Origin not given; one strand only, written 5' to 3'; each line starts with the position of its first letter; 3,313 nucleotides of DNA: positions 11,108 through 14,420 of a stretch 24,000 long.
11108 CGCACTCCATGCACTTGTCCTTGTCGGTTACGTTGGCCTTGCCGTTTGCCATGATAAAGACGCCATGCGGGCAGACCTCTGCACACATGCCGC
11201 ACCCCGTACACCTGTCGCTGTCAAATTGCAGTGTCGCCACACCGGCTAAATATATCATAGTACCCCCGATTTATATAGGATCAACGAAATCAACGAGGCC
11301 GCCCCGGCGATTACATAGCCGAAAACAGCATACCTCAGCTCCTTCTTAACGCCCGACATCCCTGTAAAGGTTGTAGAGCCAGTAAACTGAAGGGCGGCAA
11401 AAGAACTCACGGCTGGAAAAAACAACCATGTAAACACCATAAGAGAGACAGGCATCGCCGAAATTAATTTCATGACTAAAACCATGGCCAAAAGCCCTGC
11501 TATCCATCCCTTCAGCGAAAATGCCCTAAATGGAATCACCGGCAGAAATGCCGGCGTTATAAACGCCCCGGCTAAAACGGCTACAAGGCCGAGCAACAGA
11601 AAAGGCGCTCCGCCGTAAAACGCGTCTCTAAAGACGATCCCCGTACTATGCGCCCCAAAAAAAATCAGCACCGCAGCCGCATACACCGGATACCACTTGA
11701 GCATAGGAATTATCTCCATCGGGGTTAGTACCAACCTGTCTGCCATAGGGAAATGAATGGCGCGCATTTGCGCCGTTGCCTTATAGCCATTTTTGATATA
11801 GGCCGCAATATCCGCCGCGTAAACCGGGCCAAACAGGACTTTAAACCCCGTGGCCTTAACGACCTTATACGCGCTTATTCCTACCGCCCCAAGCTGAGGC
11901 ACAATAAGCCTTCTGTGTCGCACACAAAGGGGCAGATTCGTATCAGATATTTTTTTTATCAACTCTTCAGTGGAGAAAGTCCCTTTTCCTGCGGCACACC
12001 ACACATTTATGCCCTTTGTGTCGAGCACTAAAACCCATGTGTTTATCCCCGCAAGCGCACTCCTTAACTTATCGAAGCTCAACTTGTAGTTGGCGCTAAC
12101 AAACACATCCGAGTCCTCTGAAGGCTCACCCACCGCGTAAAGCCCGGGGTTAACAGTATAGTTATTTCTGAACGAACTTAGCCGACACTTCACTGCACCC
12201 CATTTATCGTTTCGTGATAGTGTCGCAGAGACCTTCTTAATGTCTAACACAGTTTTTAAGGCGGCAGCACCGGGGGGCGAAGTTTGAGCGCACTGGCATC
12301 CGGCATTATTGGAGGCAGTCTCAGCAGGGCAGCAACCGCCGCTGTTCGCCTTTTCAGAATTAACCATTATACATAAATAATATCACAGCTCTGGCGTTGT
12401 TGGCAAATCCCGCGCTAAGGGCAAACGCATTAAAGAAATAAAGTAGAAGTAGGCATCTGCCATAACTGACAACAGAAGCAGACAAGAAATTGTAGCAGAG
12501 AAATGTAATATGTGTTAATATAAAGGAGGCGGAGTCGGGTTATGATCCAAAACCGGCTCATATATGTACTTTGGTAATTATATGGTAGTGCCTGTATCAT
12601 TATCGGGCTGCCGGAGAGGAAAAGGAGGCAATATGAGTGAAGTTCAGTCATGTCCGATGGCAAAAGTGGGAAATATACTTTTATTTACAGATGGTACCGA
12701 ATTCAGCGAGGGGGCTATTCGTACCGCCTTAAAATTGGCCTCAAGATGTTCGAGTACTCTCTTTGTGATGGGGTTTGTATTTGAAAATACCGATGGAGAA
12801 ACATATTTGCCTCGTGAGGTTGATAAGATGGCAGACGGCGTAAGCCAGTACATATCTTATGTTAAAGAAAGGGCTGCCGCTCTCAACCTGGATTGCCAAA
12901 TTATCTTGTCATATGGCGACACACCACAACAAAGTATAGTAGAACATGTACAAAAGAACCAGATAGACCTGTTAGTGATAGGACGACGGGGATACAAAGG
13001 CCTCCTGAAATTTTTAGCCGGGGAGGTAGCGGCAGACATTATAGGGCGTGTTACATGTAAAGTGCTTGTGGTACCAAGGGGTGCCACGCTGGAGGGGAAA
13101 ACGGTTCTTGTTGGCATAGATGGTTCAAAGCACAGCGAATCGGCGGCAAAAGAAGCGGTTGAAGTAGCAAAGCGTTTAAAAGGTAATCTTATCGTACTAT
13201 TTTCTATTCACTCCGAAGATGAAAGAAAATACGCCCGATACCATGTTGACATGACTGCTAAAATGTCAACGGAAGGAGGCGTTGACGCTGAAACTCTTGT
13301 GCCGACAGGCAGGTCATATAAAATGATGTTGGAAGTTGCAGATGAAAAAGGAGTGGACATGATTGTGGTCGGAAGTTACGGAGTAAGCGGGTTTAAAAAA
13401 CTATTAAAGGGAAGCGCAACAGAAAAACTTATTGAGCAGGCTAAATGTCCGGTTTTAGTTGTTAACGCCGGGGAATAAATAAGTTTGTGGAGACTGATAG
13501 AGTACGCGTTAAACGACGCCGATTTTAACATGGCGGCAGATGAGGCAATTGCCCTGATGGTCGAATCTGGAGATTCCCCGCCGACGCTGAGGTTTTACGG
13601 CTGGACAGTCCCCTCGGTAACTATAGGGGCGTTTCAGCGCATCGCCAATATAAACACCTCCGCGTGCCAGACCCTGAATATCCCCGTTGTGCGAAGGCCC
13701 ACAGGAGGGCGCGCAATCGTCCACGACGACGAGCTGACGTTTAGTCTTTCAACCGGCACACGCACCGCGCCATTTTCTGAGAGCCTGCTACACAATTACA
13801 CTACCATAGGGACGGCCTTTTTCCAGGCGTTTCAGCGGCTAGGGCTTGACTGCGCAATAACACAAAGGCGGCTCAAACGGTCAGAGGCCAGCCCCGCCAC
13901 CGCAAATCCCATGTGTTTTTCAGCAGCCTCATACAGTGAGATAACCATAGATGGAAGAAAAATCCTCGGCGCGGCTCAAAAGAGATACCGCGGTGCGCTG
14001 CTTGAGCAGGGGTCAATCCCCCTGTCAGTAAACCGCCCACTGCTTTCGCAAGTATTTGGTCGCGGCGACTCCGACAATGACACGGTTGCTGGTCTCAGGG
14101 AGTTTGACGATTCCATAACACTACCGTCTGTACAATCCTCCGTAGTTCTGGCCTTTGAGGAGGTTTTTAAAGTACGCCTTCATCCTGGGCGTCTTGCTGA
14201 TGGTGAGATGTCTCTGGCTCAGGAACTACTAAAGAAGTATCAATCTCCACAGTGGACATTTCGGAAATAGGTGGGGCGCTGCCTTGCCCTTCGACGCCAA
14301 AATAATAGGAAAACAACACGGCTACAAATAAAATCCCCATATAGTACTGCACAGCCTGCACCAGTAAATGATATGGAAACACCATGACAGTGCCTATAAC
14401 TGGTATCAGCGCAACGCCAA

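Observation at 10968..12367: hgcA-hgcB mercury methylation gene pair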

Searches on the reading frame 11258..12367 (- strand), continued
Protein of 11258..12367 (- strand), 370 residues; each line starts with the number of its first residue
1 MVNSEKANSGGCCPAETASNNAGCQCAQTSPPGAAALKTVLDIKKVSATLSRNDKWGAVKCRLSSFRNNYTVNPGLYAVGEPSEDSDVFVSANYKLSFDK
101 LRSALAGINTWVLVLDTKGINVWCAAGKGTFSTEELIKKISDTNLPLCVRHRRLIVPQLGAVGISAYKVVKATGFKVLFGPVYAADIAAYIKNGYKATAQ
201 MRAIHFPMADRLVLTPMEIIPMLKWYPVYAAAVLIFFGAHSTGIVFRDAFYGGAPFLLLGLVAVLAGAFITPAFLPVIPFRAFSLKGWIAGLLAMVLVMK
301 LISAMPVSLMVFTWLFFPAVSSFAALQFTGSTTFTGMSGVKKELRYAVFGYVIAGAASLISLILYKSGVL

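Call 25: find_related_loci(query=window:11258-12367:-, collection=genome_contigs, flank=10000)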
Query window:11258-12367:- (370 aa) in genome_contigs; peptide patterns used: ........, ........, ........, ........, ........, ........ (x = any residue, [..] = any of these).
429 stretches matched a pattern; 44 encode a relative of the query (tblastn E <= 1e-3); 43 distinct loci.
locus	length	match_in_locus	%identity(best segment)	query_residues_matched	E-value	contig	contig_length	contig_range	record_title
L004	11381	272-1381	95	1-370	0e+0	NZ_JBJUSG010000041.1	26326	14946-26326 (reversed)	Candidatus Magnetominusculus dajiuhuensis isolate DJH-1 NODE_364_length_26326_cov_1294.760116, whole genome shotgun sequ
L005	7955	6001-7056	91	19-370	0e+0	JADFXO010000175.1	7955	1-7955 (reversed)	MAG: Nitrospirae bacterium isolate nDJH14bin7 nDJH14_bin7_NODE_175_length_7955_cov_9.234549, whole genome shotgun sequen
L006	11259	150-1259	78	1-370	0e+0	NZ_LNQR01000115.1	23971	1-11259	Candidatus Magnetominusculus xianensis strain HCH-1 contig115, whole genome shotgun sequence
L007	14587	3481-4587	76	1-370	0e+0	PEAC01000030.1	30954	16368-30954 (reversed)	MAG: Nitrospirae bacterium MYbin6 scaffold233, whole genome shotgun sequence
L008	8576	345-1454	78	1-370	0e+0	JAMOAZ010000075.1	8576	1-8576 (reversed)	MAG: Nitrospirota bacterium isolate MYC-10 scaffold75, whole genome shotgun sequence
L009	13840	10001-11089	62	4-369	4e-140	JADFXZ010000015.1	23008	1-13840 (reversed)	MAG: Nitrospirae bacterium isolate nDJH5bin4 nDJH5_bin4_NODE_172_length_23008_cov_4.814665, whole genome shotgun sequenc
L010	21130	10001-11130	81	12-368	2e-136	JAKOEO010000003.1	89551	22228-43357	MAG: Candidatus Magnetominusculus sp. LBB02 NODE_3_length_89551_cov_72.4, whole genome shotgun sequence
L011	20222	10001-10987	60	45-369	4e-126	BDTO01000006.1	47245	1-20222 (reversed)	Bacterium BMS3Bbin05 DNA, contig: NODE_18, whole genome shotgun sequence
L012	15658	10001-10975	59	46-366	3e-120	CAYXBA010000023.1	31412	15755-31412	MAG TPA_asm: uncultured Nitrospiraceae bacterium isolate binchicken_co269_240 genome assembly, contig: NODE_1203_length_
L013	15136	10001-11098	51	3-366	4e-118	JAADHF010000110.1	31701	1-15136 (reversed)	MAG: Spirochaetota bacterium isolate M_MetaBat.164 contig-127_2291, whole genome shotgun sequence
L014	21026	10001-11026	54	12-367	5e-114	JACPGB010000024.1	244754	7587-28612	MAG: Deltaproteobacteria bacterium isolate NC_groundwater_376_Ag_B-0.1um_56_22 GD18-4_B1_scaffold_434060, whole genome s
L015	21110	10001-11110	49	12-366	3e-111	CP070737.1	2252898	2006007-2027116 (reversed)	MAG: Nitrospiraceae bacterium isolate bin398 chromosome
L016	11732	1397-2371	54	43-363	4e-107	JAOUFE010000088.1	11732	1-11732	MAG: Spirochaetia bacterium isolate 4_1_July_SF_Bin31 4_1_July_SF_Bin31_scaffold_2610_c1, whole genome shotgun sequence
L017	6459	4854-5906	48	19-368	3e-94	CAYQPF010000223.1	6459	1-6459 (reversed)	MAG TPA_asm: uncultured Candidatus Cloacimonadota bacterium isolate SRP302447_co4_84 genome assembly, contig: NODE_32645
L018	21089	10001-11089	47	2-370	6e-92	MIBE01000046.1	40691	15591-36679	MAG: Spirochaetes bacterium GWF1_51_8 gwf1_scaffold_339, whole genome shotgun sequence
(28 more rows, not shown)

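Call 48: predict_structure(alignment_id=A2)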
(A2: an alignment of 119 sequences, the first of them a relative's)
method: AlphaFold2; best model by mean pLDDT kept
length: 370 residues; sequences in the alignment: 119
mean_pLDDT: 80.5   pTM: 0.72
mean pLDDT of the five models: 80.5, 78.8, 78.6, 78.0, 74.3
residues with pLDDT >= 90: 181; 70-90: 107; 50-70: 32; < 50: 50
segments of 3 or more residues with pLDDT < 50: 1-38, 330-338
pLDDT, mean of each block of 10 residues (from residue 1): 31 34 37 46 91 91 79 96 97 93 96 86 57 94 95 91 92 97 94 95 77 66 84 87 82 91 89 72 87 94 88 95 78 45 83 94 77
secondary structure, 60 per line:
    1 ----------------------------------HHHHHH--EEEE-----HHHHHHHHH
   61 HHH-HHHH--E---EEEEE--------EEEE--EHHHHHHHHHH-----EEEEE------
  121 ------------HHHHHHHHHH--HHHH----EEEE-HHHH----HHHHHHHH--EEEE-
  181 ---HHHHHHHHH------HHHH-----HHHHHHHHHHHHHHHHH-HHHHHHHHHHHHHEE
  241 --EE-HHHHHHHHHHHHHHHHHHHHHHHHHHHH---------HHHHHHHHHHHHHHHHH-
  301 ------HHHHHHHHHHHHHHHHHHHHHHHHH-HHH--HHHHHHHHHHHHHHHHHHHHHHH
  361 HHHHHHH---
elements in order: H35-40 E43-46 H52-63 H65-68 E75-79 E88-91 H95-104 E110-114 H133-142 H145-148 E153-156 H158-161 H166-173 E176-179 H184-192 H199-202 H208-224 H226-238 H246-273 H283-299 H307-331 H338-367

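Call 50: fold_search(model_id=the predicted structure, library=pdb)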
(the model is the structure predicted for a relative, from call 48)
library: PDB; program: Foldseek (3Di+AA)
matches with E <= 10: 198; with E <= 0.001: 6
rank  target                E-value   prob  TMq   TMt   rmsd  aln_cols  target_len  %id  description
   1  9a0b_A                3.4e-20  1.00  0.52  0.57   7.2       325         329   38  Structure determination of the HgcAB complex using metagenome sequence data, coevolution analysis, and ab initio struc (released 2020-06-12)
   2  2h9a_A                4.8e-07  1.00  0.30  0.29   4.6       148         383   28  Corrinoid Iron-Sulfur Protein (released 2006-09-26)
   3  2ycl_A                7.4e-07  1.00  0.30  0.26   5.4       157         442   27  complete structure of the corrinoid,iron-sulfur protein including the N-terminal domain with a 4Fe-4S cluster (released 2011-06-08)
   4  4c1n_G                1.5e-06  1.00  0.30  0.25   9.3       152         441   28  Corrinoid protein reactivation complex with activator (released 2014-08-13)
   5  4djd_C                1.8e-05  1.00  0.30  0.25   2.8       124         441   28  Crystal structure of folate-free corrinoid iron-sulfur protein (CFeSP) in complex with its methyltransferase (MeTr) (released 2012-03-14)
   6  9fzy_F                1.3e-04  1.00  0.30  0.25   3.9       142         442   21  Structure of carbon monoxide dehydrogenase/acetyl-CoA synthase (CODH/ACS) in complex with corrinoid iron-sulfur protei (released 2025-02-05)
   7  1r0d_A                4.0e-01  0.21  0.15  0.25  18.5       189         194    7  HIP1R THATCH DOMAIN CORE (released 2004-07-06)
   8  6n2n_A                4.4e-01  0.35  0.20  0.13  14.6       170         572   12  Crystal structure of 2-oxoglutarate:ferredoxin oxidoreductase from Magnetococcus marinus (released 2019-03-20)
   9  8j2y_A                4.7e-01  0.20  0.22  0.23  12.6       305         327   11  Acidimicrobiaceae bacterium photocobilins protein, dark state (released 2024-04-10)
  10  6rkw_B                5.8e-01  0.14  0.20  0.10  21.8       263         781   13  CryoEM structure of the complete E. coli DNA Gyrase complex bound to a 130 bp DNA duplex (released 2019-11-06)
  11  3bf7_B                6.5e-01  0.47  0.19  0.26   5.9       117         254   11  1.1 resolution structure of ybfF, a new esterase from Escherichia coli: a unique substrate-binding crevice generated b (released 2008-01-15)
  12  3bf7_A                7.2e-01  0.33  0.18  0.25   6.4       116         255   11  1.1 resolution structure of ybfF, a new esterase from Escherichia coli: a unique substrate-binding crevice generated b (released 2008-01-15)
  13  6wym                  7.6e-01  0.23  0.20  0.25  12.3       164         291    8  Transition metal inhibition and structural refinement of the M. tuberculosis esterase, Rv0045c (released 2021-05-19)
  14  2fsh_B                7.6e-01  0.03  0.11  0.07  26.6       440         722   10  Complex SecA:AMP-PNP from Escherichia coli (released 2007-01-16)
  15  6mgg_D                8.0e-01  0.20  0.20  0.20  10.9       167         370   14  Succinyl-CoA synthase from Francisella tularensis, phosphorylated, in complex with CoA (released 2018-09-26)
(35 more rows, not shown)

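Call 52: search_protein_families(library=ncbifam, proteins=[L006:1600-1917:-], max_evalue=0.00001)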
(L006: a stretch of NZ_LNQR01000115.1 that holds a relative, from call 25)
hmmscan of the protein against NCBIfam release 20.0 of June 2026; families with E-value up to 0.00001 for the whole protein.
L006:1600-1917:- (105 aa): 0 families

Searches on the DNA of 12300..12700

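Call 34: search_rna_families(source=window, start=12300, end=12700, threshold=evalue, max_evalue=1)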
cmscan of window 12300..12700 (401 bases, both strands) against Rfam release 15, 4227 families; matches with E-value up to 1: 0.
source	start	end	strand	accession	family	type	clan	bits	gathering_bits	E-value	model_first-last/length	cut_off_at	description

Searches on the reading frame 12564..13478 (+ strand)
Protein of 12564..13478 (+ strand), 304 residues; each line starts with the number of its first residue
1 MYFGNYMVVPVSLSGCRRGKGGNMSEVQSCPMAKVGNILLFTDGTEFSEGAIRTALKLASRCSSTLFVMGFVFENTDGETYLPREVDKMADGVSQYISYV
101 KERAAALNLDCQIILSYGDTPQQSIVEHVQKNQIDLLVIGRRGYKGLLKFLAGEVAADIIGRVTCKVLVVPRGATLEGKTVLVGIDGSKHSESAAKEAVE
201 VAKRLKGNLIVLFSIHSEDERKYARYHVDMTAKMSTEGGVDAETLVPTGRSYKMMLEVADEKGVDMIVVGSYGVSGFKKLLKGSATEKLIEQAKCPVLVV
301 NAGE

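Call 9: search_protein_families(library=pfam, proteins=[window:12564-13478:+], max_evalue=0.00001)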
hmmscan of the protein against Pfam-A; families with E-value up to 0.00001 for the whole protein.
window:12564-13478:+ (304 aa): 1 family
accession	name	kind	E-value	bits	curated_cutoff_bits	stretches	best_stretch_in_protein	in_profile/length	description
PF00582.32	Usp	-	1.3e-45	155.9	24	2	179-300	3-140/141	Universal stress protein family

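Call 52: search_protein_families(library=ncbifam, proteins=[window:12630-13478:+], max_evalue=0.00001)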
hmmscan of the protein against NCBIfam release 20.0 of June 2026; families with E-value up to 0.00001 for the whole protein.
window:12630-13478:+ (282 aa): 3 families
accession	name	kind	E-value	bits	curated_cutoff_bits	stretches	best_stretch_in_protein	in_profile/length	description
NF008380.0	PRK11175.1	equivalog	3.9e-13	49.1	227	0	207-279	228-300/313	universal stress protein UspE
NF038185.1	KdpD_non_kinase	exception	6.1e-07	29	550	0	132-272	221-363/373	KdpD-like non-kinase potassium sensor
NF011581.0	PRK15005.1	equivalog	1.2e-06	28.8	166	0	224-278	90-143/144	universal stress protein UspF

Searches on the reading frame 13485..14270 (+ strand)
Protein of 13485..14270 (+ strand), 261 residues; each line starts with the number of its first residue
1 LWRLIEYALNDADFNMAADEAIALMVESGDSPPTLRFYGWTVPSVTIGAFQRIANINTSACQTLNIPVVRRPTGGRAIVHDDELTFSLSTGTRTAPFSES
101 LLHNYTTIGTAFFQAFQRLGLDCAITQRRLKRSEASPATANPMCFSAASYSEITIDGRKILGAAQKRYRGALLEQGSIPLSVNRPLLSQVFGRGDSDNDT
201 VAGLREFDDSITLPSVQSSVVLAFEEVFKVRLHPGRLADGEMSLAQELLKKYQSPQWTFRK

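Call 10: search_protein_families(library=pfam, proteins=[window:13485-14270:+], max_evalue=0.00001)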
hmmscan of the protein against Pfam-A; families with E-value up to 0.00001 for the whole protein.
window:13485-14270:+ (261 aa): 2 families
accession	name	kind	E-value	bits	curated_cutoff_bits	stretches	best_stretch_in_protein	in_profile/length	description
PF21948.1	LplA-B_cat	-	4.8e-28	98.9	27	1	11-212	1-187/200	Lipoyl protein ligase A/B catalytic domain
PF03099.24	BPL_LplA_LipB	-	8.5e-14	52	21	1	55-183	15-133/133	Biotin/lipoate A/B protein ligase family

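Call 52: search_protein_families(library=ncbifam, proteins=[window:13485-14270:+], max_evalue=0.00001)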
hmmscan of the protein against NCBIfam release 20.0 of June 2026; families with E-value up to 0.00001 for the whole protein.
window:13485-14270:+ (261 aa): 3 families
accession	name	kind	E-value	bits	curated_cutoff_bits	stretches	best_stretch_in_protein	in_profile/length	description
NF053750.1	LplA_large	exception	3.3e-23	82.4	480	1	4-124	2-125/248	lipoate-protein ligase large subunit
NF053751.1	LplAB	exception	1.7e-19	70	550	1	2-122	100-222/348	lipoate-protein ligase LplAB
TIGR00545.2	lipoyltrans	equivalog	2.6e-14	52.9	280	1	4-128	3-121/328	lipoate--protein ligase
